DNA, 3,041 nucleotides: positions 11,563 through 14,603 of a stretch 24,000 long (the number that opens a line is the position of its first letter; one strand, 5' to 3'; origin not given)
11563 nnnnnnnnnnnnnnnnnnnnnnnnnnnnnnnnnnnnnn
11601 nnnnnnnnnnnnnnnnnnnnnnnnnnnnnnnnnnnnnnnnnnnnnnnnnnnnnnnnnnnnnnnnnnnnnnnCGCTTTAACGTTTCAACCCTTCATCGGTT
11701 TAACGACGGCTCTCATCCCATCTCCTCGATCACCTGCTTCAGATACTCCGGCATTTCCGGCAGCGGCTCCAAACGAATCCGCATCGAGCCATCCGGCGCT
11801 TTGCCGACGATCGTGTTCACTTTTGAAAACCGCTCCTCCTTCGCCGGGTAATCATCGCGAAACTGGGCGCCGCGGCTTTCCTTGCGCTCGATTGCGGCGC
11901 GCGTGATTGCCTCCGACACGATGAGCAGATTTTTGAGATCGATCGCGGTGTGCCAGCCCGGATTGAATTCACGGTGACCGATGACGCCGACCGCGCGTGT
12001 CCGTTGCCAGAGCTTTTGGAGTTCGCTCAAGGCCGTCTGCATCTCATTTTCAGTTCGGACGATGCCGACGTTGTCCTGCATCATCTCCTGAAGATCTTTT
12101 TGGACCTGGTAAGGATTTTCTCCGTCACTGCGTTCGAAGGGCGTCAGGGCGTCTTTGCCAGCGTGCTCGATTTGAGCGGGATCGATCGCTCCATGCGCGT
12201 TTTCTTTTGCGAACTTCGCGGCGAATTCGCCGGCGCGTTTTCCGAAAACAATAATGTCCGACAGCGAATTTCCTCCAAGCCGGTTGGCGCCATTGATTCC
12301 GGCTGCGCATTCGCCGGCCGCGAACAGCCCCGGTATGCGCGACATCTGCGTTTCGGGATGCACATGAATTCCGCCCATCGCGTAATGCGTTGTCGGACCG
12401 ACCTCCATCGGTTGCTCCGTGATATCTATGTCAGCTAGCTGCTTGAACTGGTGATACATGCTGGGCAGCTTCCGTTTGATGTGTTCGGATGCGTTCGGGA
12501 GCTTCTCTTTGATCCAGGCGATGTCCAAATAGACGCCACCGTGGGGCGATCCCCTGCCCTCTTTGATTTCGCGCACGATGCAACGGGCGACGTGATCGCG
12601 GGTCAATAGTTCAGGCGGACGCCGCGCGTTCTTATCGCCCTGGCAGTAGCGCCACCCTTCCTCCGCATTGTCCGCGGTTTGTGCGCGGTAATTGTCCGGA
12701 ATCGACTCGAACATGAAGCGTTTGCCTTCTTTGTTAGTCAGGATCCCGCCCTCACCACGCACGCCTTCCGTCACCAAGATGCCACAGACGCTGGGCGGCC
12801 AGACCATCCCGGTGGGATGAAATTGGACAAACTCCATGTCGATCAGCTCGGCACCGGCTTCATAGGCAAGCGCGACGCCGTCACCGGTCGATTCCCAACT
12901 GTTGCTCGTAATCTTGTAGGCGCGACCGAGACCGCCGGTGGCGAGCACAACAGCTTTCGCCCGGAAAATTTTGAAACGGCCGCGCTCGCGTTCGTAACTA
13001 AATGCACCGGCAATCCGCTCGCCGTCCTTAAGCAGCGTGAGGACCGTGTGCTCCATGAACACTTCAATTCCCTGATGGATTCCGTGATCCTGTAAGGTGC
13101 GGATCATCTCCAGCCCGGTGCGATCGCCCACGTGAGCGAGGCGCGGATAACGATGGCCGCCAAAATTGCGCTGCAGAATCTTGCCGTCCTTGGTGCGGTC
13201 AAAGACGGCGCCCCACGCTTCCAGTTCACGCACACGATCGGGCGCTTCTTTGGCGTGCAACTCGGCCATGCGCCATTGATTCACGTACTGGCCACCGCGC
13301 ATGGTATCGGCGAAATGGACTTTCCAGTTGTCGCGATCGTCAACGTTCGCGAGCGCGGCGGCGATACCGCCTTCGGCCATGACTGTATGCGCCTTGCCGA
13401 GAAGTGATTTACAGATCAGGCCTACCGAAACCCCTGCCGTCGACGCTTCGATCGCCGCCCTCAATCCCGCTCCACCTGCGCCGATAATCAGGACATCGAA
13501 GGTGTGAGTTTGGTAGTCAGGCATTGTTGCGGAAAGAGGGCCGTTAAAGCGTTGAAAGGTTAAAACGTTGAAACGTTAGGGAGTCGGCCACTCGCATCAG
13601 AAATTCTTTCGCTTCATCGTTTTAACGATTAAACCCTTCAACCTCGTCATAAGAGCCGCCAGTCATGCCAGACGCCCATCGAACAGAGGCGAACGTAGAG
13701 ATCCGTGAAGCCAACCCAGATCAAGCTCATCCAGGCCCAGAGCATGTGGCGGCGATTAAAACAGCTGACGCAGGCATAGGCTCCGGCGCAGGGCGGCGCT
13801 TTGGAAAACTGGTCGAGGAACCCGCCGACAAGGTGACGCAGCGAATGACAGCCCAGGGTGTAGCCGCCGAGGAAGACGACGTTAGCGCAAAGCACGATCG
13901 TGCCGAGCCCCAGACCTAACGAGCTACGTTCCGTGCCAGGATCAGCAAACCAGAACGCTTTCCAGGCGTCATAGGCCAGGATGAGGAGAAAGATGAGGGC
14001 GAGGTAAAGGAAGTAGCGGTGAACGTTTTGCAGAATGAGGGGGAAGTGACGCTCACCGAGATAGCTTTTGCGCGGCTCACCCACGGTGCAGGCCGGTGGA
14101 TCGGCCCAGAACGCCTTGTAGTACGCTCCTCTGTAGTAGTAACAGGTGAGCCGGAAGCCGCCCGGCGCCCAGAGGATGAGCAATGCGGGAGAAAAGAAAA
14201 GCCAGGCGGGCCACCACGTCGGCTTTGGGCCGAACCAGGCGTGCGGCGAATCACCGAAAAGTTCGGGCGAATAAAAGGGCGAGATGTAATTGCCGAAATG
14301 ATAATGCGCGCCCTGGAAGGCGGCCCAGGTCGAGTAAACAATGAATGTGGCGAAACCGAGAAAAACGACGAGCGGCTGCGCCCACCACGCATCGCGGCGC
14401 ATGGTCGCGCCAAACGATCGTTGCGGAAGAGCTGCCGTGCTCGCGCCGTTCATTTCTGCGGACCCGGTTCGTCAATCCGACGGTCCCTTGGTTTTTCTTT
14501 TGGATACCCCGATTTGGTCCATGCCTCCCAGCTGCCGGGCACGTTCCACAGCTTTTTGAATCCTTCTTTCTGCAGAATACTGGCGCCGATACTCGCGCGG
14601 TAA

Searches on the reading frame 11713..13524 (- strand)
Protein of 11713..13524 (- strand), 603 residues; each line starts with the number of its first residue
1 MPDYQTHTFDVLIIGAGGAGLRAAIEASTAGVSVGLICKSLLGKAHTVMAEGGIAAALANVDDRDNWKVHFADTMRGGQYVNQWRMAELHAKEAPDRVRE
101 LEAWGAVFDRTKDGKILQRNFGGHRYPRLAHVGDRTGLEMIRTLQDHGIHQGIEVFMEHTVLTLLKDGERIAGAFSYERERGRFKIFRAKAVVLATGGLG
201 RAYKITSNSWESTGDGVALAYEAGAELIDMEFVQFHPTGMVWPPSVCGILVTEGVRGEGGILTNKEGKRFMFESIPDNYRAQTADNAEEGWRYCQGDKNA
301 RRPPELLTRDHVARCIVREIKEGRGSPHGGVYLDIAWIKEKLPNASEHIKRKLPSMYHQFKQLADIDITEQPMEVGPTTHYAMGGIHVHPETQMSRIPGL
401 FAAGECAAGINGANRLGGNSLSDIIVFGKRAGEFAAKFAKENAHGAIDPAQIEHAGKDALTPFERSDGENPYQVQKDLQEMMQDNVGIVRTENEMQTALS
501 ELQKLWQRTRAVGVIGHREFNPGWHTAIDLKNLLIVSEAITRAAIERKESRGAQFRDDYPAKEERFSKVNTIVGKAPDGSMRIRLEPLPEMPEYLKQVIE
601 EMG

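Call 3: search_protein_families(library=pfam, proteins=[window:11713-13524:-], max_evalue=0.01)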
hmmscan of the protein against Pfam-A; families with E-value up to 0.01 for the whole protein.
window:11713-13524:- (603 aa): 8 families
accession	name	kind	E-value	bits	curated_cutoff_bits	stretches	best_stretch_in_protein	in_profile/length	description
PF00890.30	FAD_binding_2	-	4.7e-93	313.1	20.4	1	10-421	1-414/414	FAD binding domain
PF02910.25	Succ_DH_flav_C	-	5.1e-26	91.6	20.8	1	476-588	2-116/130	Fumarate reductase flavoprotein C-term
PF03486.20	HI0933_like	-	1.6e-10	41.3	50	2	139-423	110-233/244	HI0933-like protein Rossmann domain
PF07992.20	Pyr_redox_2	-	5e-09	36.4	26.1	1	9-203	1-114/291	Pyridine nucleotide-disulphide oxidoreductase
PF01266.30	DAO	-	3.1e-07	30.7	27.9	1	10-116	1-90/353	FAD dependent oxidoreductase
PF01494.25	FAD_binding_3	-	0.00011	22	22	0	9-38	2-31/349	FAD binding domain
PF12831.13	FAD_oxidored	-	0.00015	21.7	27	0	10-38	1-29/416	FAD dependent oxidoreductase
PF01134.28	GIDA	-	0.0004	20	22.1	1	10-208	1-161/391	Glucose inhibited division protein A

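Call 4: search_protein_families(library=ncbifam, proteins=[window:11713-13524:-], max_evalue=0.01)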
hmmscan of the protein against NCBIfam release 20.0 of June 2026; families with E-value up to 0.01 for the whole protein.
window:11713-13524:- (603 aa): 67 families (the best 25 are shown)
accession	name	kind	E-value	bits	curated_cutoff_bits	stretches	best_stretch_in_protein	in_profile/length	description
NF005866.0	PRK07803.1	equivalog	1.7e-296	984.6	819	1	2-601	2-611/631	fumarate reductase/succinate dehydrogenase flavoprotein subunit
NF004900.0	PRK06263.1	equivalog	3.4e-168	560.6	718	2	7-276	6-274/546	fumarate reductase (CoM/CoB) subunit TfrA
TIGR01812.1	sdhA_frdA_Gneg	subfamily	2.8e-156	521.3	567.3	1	10-573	1-542/568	succinate dehydrogenase or fumarate reductase, flavoprotein subunit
NF004724.0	PRK06069.1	subfamily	2.3e-137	458.6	826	1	8-584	5-561/577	succinate dehydrogenase/fumarate reductase flavoprotein subunit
TIGR01816.1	sdhA_forward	equivalog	1.7e-135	452.5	727.35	1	7-566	1-544/584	succinate dehydrogenase flavoprotein subunit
NF004613.0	PRK05945.1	equivalog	1e-124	417.2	824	2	8-278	3-271/575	succinate dehydrogenase/fumarate reductase flavoprotein subunit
NF006686.0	PRK09231.1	equivalog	1e-122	410.7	854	1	5-583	2-564/598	fumarate reductase (quinol) flavoprotein subunit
NF005037.0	PRK06452.1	equivalog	5.7e-119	398.2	862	2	8-278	5-272/566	succinate dehydrogenase flavoprotein subunit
TIGR01176.1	fum_red_Fp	equivalog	4.7e-114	382.1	932.7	1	8-584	3-563/580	fumarate reductase (quinol) flavoprotein subunit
NF042982.1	MFR_Fp_SdhA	equivalog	2.5e-109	366.4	1100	2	7-272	46-309/612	8-methylmenaquinol:fumarate reductase flavoprotein subunit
TIGR00551.1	nadB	equivalog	7.8e-109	364.6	452.75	2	8-274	2-262/489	L-aspartate oxidase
NF006383.0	PRK08626.1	equivalog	7.1e-107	358.3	663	1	6-565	3-559/657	fumarate reductase flavoprotein subunit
NF005867.0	PRK07804.1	equivalog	2.7e-105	352.7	639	2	7-273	17-287/548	L-aspartate oxidase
NF005701.0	PRK07512.1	equivalog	9.3e-100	334.4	528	2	6-277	7-273/516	L-aspartate oxidase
NF005978.0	PRK08071.1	equivalog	1.3e-97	327.4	621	2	10-275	5-264/514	L-aspartate oxidase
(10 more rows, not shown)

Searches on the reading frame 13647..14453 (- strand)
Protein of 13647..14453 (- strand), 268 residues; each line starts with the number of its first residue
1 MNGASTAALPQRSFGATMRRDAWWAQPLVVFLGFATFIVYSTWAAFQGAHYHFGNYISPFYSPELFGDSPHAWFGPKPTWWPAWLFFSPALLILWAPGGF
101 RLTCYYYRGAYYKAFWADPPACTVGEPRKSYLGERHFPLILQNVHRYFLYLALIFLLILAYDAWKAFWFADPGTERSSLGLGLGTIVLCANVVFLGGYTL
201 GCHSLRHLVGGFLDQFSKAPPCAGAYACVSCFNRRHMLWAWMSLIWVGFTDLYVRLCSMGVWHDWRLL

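Call 3: search_protein_families(library=pfam, proteins=[window:13647-14453:-], max_evalue=0.01)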
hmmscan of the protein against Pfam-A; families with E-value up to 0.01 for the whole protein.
window:13647-14453:- (268 aa): 0 families

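Call 4: search_protein_families(library=ncbifam, proteins=[window:13647-14453:-], max_evalue=0.01)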
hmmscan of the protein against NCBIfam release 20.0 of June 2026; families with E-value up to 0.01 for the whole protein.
window:13647-14453:- (268 aa): 0 families

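Call 58: search_protein_families(library=pfam, proteins=[window:13647-14453:-], max_evalue=0.01)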
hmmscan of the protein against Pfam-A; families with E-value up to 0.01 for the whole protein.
window:13647-14453:- (268 aa): 0 families
